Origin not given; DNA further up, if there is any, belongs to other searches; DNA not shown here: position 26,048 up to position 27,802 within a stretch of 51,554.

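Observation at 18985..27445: Self-contained seven-gene glycoconjugate make-decorate-export module built from non-canonical parts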

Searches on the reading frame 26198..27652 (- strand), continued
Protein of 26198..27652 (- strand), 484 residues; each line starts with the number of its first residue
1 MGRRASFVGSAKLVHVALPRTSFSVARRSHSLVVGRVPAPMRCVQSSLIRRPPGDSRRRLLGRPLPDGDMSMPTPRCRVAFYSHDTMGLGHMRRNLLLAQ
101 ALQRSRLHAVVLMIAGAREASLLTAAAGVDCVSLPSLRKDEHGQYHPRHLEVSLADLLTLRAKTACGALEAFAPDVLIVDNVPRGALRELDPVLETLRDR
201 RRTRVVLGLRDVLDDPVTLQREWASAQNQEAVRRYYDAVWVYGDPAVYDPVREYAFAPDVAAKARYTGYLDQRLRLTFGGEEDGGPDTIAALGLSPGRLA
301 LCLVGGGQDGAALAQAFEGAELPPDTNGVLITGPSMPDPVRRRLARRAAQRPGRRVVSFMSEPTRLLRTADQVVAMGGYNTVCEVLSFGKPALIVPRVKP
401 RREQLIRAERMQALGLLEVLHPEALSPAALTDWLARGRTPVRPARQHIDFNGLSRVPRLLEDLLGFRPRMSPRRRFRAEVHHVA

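Call 41: search_protein_families(library=pfam, proteins=[L023:2944-4452:+, L026:5876-7012:-, L026:19732-20910:+, L026:3688-4641:-, L026:2019-3458:-, L008:4493-5857:+, L051:17636-18739:+, L006:17455-18942:+], max_evalue=0.01)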
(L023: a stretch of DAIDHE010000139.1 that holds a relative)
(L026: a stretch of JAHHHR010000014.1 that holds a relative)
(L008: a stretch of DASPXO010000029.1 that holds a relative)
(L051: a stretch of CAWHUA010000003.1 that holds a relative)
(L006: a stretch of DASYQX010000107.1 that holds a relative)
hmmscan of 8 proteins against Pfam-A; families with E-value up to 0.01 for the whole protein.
L023:2944-4452:+ (502 aa): 3 families
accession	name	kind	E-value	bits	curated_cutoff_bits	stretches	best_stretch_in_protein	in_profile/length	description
PF13437.12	HlyD_3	-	4.1e-10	40.8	22.2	1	282-367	1-80/106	HlyD family secretion protein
PF16576.10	HlyD_D23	-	1.5e-05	24.9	30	1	279-363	107-184/214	Barrel-sandwich domain of CusB or HlyD membrane-fusion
PF12795.12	MscS_porin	-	0.0098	16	34.4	0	122-197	107-183/238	Mechanosensitive ion channel porin domain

L026:5876-7012:- (378 aa): 1 family
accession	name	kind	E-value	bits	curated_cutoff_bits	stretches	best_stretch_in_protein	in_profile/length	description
PF00672.30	HAMP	-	2.5e-08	34.5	25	1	264-316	1-52/53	HAMP domain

L026:19732-20910:+ (392 aa): 1 family
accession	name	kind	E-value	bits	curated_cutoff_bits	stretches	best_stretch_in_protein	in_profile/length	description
PF00145.23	DNA_methylase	-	2e-48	165.9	22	1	8-373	4-323/324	C-5 cytosine-specific DNA methylase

L026:3688-4641:- (317 aa): 1 family
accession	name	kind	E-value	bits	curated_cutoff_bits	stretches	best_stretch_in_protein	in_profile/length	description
PF06089.17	Asparaginase_II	-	6.3e-116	387.3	25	1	14-315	1-321/322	L-asparaginase II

L026:2019-3458:- (479 aa): 4 families
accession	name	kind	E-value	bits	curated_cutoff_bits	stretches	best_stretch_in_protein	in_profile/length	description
PF05128.17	DUF697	-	3.1e-42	144.5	27.7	1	292-452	5-161/162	Domain of unknown function (DUF697)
PF13521.12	AAA_28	-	0.00043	21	27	1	117-169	1-50/164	AAA domain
PF01926.29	MMR_HSR1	-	0.0014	19.2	21.9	0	117-138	1-22/113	50S ribosome-binding GTPase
PF01380.27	SIS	-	0.0064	16.7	25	0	147-221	27-103/131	SIS domain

L008:4493-5857:+ (454 aa): 1 family
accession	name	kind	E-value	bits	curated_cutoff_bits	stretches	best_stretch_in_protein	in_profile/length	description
PF01636.29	APH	-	7.4e-21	75.4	23.2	1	192-405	16-237/239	Phosphotransferase enzyme family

L051:17636-18739:+ (367 aa): 1 family
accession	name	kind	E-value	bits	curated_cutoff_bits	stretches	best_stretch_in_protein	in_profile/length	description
PF14540.12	NTF-like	-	0.0059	17.1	27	0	264-302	76-114/118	Nucleotidyltransferase-like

L006:17455-18942:+ (495 aa): 2 families
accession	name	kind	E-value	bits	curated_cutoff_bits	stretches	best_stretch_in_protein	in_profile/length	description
PF13620.12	CarboxypepD_reg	-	1.2e-10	42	32.3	1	28-98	1-71/82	Carboxypeptidase regulatory-like domain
PF13715.12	CarbopepD_reg_2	-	0.0017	18.8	32.2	1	29-99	1-67/88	CarboxypepD_reg-like domain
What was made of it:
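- Planctomycete cassettes pair with a HlyD adaptor, which fits direct trans-envelope export (call 41).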

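Call 44: fold_search(model_id=the predicted structure, library=pdb)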
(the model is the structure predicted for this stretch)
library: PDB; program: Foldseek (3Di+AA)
matches with E <= 10: 1848; with E <= 0.001: 418
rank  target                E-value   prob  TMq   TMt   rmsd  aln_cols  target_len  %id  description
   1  2iya_A                2.1e-15  1.00  0.62  0.65   6.6       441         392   17  The crystal structure of macrolide glycosyltransferases: A blueprint for antibiotic engineering (released 2007-03-27)
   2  6j32_C                3.6e-15  1.00  0.61  0.65   5.7       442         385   16  Crystal Structure Analysis of the Glycotransferase of kitacinnamycin (released 2020-01-15)
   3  2iya_B                9.4e-15  1.00  0.60  0.65   6.9       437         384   16  The crystal structure of macrolide glycosyltransferases: A blueprint for antibiotic engineering (released 2007-03-27)
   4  3otg                  1.2e-14  1.00  0.63  0.67   6.6       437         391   19  Crystal Structure of CalG1, Calicheamicin Glycostyltransferase, TDP bound form (released 2010-12-15)
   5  2iyf_B                1.5e-14  1.00  0.52  0.54   7.9       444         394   17  The crystal structure of macrolide glycosyltransferases: A blueprint for antibiotic engineering (released 2007-03-27)
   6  3oth_B                1.6e-14  1.00  0.61  0.65   7.0       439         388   18  Crystal Structure of CalG1, Calicheamicin Glycostyltransferase, TDP and calicheamicin alpha3I bound form (released 2010-12-15)
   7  5du2_A                1.6e-14  1.00  0.56  0.62   6.7       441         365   14  Structural analysis of EspG2 glycosyltransferase (released 2015-10-14)
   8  7vlb_A                2.5e-14  1.00  0.60  0.64   6.6       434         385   15  Crystal structure of UGT109A1 from Bacillus (released 2022-10-05)
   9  7xx4_A                2.8e-14  1.00  0.60  0.62   6.8       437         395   17  designed glycosyltransferase (released 2023-06-14)
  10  3ia7_A                3.1e-14  1.00  0.58  0.60   7.0       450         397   17  Crystal Structure of CalG4, the Calicheamicin Glycosyltransferase (released 2010-06-02)
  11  6j31_C                4.1e-14  1.00  0.62  0.66   5.8       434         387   15  Crystal Structure Analysis of the Glycotransferase of kitacinnamycin (released 2020-01-15)
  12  7xx4_B                5.5e-14  1.00  0.61  0.63   6.6       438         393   17  designed glycosyltransferase (released 2023-06-14)
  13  3oth_A                6.8e-14  1.00  0.58  0.61   8.4       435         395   17  Crystal Structure of CalG1, Calicheamicin Glycostyltransferase, TDP and calicheamicin alpha3I bound form (released 2010-12-15)
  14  3iaa_A                6.8e-14  1.00  0.59  0.61   6.4       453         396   15  Crystal Structure of CalG2, Calicheamicin Glycosyltransferase, TDP bound form (released 2010-06-02)
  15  7vlb_B                9.1e-14  1.00  0.62  0.71   5.5       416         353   15  Crystal structure of UGT109A1 from Bacillus (released 2022-10-05)
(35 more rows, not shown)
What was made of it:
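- The whole G1 model resembles GT1 small-molecule glycosyltransferases more than MurG or MGD (call 44). The G1 model is closest to the macrolide and natural-product GTs OleI/OleD and CalG (call 44).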

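Call 45: search_protein_families(library=ncbifam, proteins=[L003:4907-6289:+, L003:6286-6957:+, L003:17470-19308:+, L022:15386-16657:+, L023:2944-4452:+], max_evalue=0.00001)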
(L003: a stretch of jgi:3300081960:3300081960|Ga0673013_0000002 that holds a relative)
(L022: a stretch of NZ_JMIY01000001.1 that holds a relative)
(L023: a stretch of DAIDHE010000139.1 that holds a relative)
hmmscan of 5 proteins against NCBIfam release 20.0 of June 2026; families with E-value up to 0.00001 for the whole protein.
L003:4907-6289:+ (460 aa): 76 families (the best 25 are shown)
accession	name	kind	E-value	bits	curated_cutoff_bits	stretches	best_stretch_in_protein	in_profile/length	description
TIGR01386.1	cztS_silS_copS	subfamily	4.4e-55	187.5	292.55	1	23-448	30-455/457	heavy metal sensor histidine kinase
NF033092.0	HK_WalK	equivalog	7.8e-45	153.5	725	2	240-450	371-593/594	cell wall metabolism sensor histidine kinase WalK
NF046044.1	PnpS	equivalog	2e-44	152.2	400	1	241-450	170-390/390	two-component system histidine kinase PnpS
TIGR02966.1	phoR_proteo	equivalog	8.8e-43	146.6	334.2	1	231-448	104-332/333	phosphate regulon sensor histidine kinase PhoR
NF040691.1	MtrAB_MtrB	equivalog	4.6e-42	144.7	450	1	125-455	148-496/507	MtrAB system histidine kinase MtrB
NF052314.1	T9SS_HK_PorY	subfamily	1.2e-38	133.3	350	1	152-430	120-400/418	PorY family sensor histidine kinase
NF008312.0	PRK11100.1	equivalog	2.4e-37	128.9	356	1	125-451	144-474/477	two-component system sensor histidine kinase CreC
NF007898.0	PRK10604.1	equivalog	4.5e-36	125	478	1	172-453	142-425/433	two-component system sensor histidine kinase RstB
NF007345.0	PRK09835.1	subfamily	4.6e-36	124.4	423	1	177-450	197-479/482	Cu(+)/Ag(+) sensor histidine kinase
NF041735.1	hist_kin_RppB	equivalog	1.8e-35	122.6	400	1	237-450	212-438/438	two-component system sensor histidine kinase RppB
NF007007.0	PRK09470.1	equivalog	2.7e-35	122.1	486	1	175-452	177-460/463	envelope stress sensor histidine kinase CpxA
NF008468.0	PRK11360.1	equivalog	1e-34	119.9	646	1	245-457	400-614/616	two-component system sensor histidine kinase AtoS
NF012163.2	BaeS_SmeS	equivalog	4e-33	115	500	1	175-443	173-450/457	sensor histidine kinase efflux regulator BaeS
NF007837.0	PRK10549.1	equivalog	5.7e-33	114.3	603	1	175-454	174-461/466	envelope stress sensor histidine kinase BaeS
NF012226.0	AdeS_HK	equivalog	1.1e-32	113.6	500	1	121-450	21-352/353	two-component sensor histidine kinase AdeS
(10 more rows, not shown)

L003:6286-6957:+ (223 aa): 92 families (the best 25 are shown)
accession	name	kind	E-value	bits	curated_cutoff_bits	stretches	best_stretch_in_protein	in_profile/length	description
NF040689.1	MtrAB_MtrA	equivalog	3.4e-60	203.1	300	1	4-219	1-217/219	MtrAB system response regulator MtrA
TIGR01387.1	cztR_silR_copR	subfamily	1.9e-57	194.4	279.2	1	4-220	1-218/218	heavy metal response regulator transcription factor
TIGR02154.1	PhoB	equivalog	4.3e-55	186.5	296.2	1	2-220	3-225/226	phosphate regulon transcriptional regulator PhoB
NF007928.2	PRK10643.1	equivalog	2.2e-54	184.4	330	1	3-220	2-216/216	two-component system response regulator PmrA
NF041733.1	resp_reg_CseB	equivalog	1.8e-52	177.9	350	1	3-221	2-227/228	two-component system response regulator CseB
NF041734.1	resp_reg_RppA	equivalog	1.1e-51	175.4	250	1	3-221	2-228/229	two-component system response regulator RppA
NF008296.0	PRK11083.1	equivalog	4e-49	167.1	273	1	2-221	4-226/228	two-component system response regulator CreB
NF045914.1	RespRegNblR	equivalog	5.2e-49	166.9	300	1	3-222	8-227/228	response regulator transcription factor NblR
NF040534.1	resp_reg_YycF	equivalog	6.8e-49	166.2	340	1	2-222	1-229/231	response regulator YycF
NF012023.0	PRK15479.1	equivalog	9.8e-48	162.6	337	1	3-221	2-218/224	transcriptional regulator TctD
NF045944.1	ResRegRpaBCyano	equivalog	2.7e-46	157.8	330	1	5-220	1-227/229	response regulator transcription factor RpaB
NF008567.0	PRK11517.1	equivalog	2.1e-45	154.8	353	1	3-221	2-219/223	response regulator transcription factor HprR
NF045991.1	RespRegCtrARhodob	equivalog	6.8e-45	153.5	350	1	3-223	2-224/224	response regulator transcription factor CtrA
NF053854.1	RespRegPhoBBctds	equivalog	2e-44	151.6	270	1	4-220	1-224/225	two-component system response regulator PhoB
NF007346.1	PRK09836.1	equivalog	9.9e-44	149.8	420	1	3-223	2-224/227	copper/silver response regulator transcription factor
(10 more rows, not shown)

L003:17470-19308:+ (612 aa): 1 family
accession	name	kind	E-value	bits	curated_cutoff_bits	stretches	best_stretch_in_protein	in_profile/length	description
NF033921.0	por_somb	subfamily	1.5e-179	597.8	100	1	139-612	1-485/485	iron uptake porin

L022:15386-16657:+ (423 aa): 1 family
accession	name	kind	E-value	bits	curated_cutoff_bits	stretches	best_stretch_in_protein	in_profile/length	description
NF038156.1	lant_syn_V_LxmK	equivalog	6.4e-10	38.6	315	1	188-344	62-231/347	class V lanthionine synthetase subunit LxmK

L023:2944-4452:+ (502 aa): 7 families
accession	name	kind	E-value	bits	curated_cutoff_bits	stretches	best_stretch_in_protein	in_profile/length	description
TIGR01730.1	RND_mfp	subfamily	2.4e-18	66.2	94.9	1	241-471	102-310/322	efflux RND transporter periplasmic adaptor subunit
TIGR00999.1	8a0102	subfamily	6e-17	61.6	319.3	1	246-467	56-263/271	CzcB/NccB family metal efflux transporter periplasmic adaptor subunit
TIGR00998.1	8a0101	subfamily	1.4e-13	50.5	390.8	1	113-364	63-282/334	EmrA/EmrK family multidrug efflux transporter periplasmic adaptor subunit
TIGR01843.1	type_I_hlyD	subfamily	1.1e-12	47.7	208.65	1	171-410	158-401/422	HlyD family type I secretion periplasmic adaptor subunit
NF045680.1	DiMtlExpIhpB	equivalog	3.1e-07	29.7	450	1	306-464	156-304/326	divalent metal ion exporter adaptor subunit IhpB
NF008606.0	PRK11578.1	equivalog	1.1e-06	28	342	1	221-470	121-364/371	macrolide transporter subunit MacA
NF007785.0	PRK10476.1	equivalog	2.1e-06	26.8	376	1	195-365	139-286/347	multidrug transporter subunit MdtN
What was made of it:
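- The sensor pair next to cyanobacterial cassettes resembles heavy-metal sensors, but below cutoff (call 45).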

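Call 60: search_protein_families(library=pfam, proteins=[L008:6777-8024:+, L008:8009-9187:+, L014:10772-12271:+, L051:15249-17759:+, L072:16691-19246:+, L057:11128-13497:+, L023:10125-12065:+, L055:16492-17820:+, L075:17947-18951:+], max_evalue=0.01)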
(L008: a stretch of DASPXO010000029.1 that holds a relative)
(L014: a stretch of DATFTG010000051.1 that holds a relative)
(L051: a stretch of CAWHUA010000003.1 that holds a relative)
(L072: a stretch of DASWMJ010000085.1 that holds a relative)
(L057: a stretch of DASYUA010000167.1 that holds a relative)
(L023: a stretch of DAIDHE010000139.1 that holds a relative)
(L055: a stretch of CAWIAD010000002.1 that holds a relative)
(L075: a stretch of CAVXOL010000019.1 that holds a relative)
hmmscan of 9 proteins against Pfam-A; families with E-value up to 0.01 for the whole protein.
L008:6777-8024:+ (415 aa): 5 families
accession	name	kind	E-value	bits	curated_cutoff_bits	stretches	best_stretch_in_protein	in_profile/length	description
PF13692.12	Glyco_trans_1_4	-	8.5e-25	88.1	27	1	223-355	2-134/142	Glycosyl transferases group 1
PF00534.26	Glycos_transf_1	-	1.6e-23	83.5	26.4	1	213-375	6-170/172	Glycosyl transferases group 1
PF13439.12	Glyco_transf_4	-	4.3e-19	69.6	28.5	1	23-197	2-167/170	Glycosyltransferase Family 4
PF13579.12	Glyco_trans_4_4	-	3.7e-17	63.6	29.7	1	23-195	1-158/158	Glycosyl transferase 4-like domain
PF13477.12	Glyco_trans_4_2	-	1.9e-07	31.8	23.4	1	29-169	13-136/139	Glycosyl transferase 4-like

L008:8009-9187:+ (392 aa): 5 families
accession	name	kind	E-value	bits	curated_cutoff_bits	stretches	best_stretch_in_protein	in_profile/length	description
PF13692.12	Glyco_trans_1_4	-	9e-22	78.3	27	1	220-353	8-141/142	Glycosyl transferases group 1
PF00534.26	Glycos_transf_1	-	3.1e-20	72.9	26.4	1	200-366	2-170/172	Glycosyl transferases group 1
PF13439.12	Glyco_transf_4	-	3.3e-10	40.7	28.5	1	15-187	2-166/170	Glycosyltransferase Family 4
PF13579.12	Glyco_trans_4_4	-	5.5e-09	37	29.7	1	15-185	1-157/158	Glycosyl transferase 4-like domain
PF13524.12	Glyco_trans_1_2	-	1.5e-06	28.7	25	1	230-375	4-135/144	Glycosyl transferase-like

L014:10772-12271:+ (499 aa): 4 families
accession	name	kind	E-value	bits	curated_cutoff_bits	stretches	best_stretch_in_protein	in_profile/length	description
PF13692.12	Glyco_trans_1_4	-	4e-20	73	27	1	323-459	4-140/142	Glycosyl transferases group 1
PF00534.26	Glycos_transf_1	-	5.2e-18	65.6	26.4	1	308-474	3-171/172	Glycosyl transferases group 1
PF13439.12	Glyco_transf_4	-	1.5e-07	32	28.5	1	123-292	2-164/170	Glycosyltransferase Family 4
PF13524.12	Glyco_trans_1_2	-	9.9e-05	22.8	25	1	341-482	8-135/144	Glycosyl transferase-like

L051:15249-17759:+ (836 aa): 2 families
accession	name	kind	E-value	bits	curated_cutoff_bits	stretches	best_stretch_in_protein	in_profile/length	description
PF01636.29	APH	-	5e-21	76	23.2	2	261-409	50-210/239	Phosphotransferase enzyme family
PF10009.15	DUF2252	-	0.0022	17.6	22.3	1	392-454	69-131/392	Uncharacterized protein conserved in bacteria (DUF2252)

L072:16691-19246:+ (851 aa): 3 families
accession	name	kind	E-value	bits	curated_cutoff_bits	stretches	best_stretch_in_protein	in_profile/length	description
PF01636.29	APH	-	2.6e-25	90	23.2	2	204-411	16-229/239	Phosphotransferase enzyme family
PF19974.5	TCAD9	-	0.00012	21.8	40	0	342-399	296-354/429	Ternary complex associated domain 9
PF04655.20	APH_6_hur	-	0.0049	16.7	27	0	203-359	20-175/252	Aminoglycoside/hydroxyurea antibiotic resistance kinase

L057:11128-13497:+ (789 aa): 2 families
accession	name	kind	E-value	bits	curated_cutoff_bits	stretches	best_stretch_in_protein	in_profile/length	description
PF01636.29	APH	-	2.2e-22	80.4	23.2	2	192-382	19-224/239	Phosphotransferase enzyme family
PF04655.20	APH_6_hur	-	1.7e-05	24.8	27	1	242-369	76-201/252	Aminoglycoside/hydroxyurea antibiotic resistance kinase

L023:10125-12065:+ (646 aa): 2 families
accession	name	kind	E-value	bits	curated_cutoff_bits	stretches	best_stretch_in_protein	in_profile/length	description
PF13469.12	Sulfotransfer_3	-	1.4e-52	179.5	27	2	335-554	1-215/216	Sulfotransferase family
PF00685.33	Sulfotransfer_1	-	1.8e-13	50.9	22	2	460-552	89-182/255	Sulfotransferase domain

L055:16492-17820:+ (442 aa): 1 family
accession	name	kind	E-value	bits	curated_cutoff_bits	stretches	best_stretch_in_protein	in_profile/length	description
PF01609.27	DDE_Tnp_1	-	4.5e-05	23.7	23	1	216-343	9-116/200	Transposase DDE domain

L075:17947-18951:+ (334 aa): 1 family
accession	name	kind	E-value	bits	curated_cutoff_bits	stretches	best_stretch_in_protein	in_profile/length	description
PF04228.19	Zn_peptidase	-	4.7e-75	253.2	23.2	1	48-330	9-290/290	Putative neutral zinc metallopeptidase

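Call 95: search_protein_representatives(protein=window:26198-27445:-)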
Query: 415 residues. Proteins with E-value up to 0.001 (for the whole library): 5171; up to 1e-10: 3089; up to 1e-30: 955. The best 150 are listed.
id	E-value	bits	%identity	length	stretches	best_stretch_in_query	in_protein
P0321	8.1e-138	475.9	60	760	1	7-402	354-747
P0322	7.3e-136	469.5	55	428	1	7-396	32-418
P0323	1.1e-125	436.0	52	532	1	8-396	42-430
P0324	5.8e-124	430.3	54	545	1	7-396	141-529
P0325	2.8e-122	424.8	55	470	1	6-406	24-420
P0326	2.4e-121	421.7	55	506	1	7-406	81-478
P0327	1.3e-116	406.1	50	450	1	9-397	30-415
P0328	1.7e-116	405.7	51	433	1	6-407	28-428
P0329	2.0e-115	402.2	50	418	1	6-403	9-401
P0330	4.4e-113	394.5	47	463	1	7-409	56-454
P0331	9.6e-113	393.4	37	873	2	7-392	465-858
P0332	4.1e-112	391.3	51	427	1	7-404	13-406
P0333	4.4e-112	391.2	51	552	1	6-392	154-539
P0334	1.3e-111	389.6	51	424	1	5-400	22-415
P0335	3.8e-111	388.1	47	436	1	7-392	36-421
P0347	1.7e-106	372.8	50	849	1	23-396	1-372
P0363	4.4e-101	355.0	53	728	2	8-281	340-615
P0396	8.0e-91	321.2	49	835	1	7-394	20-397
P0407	3.7e-86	305.8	43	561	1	5-392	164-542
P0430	3.6e-78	279.5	48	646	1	7-319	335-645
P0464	1.2e-69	251.4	39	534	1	9-400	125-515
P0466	6.6e-69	249.0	43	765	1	9-367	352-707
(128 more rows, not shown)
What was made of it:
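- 26198..27445 (-): G1: cytoplasmic GT-B glycosyltransferase of the GT1/GT28 clan (COG4671-type). It is the signature gene of the cassette and the likely first or regulated step. There are 955 representative clusters at E<=1e-30 (call 95).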
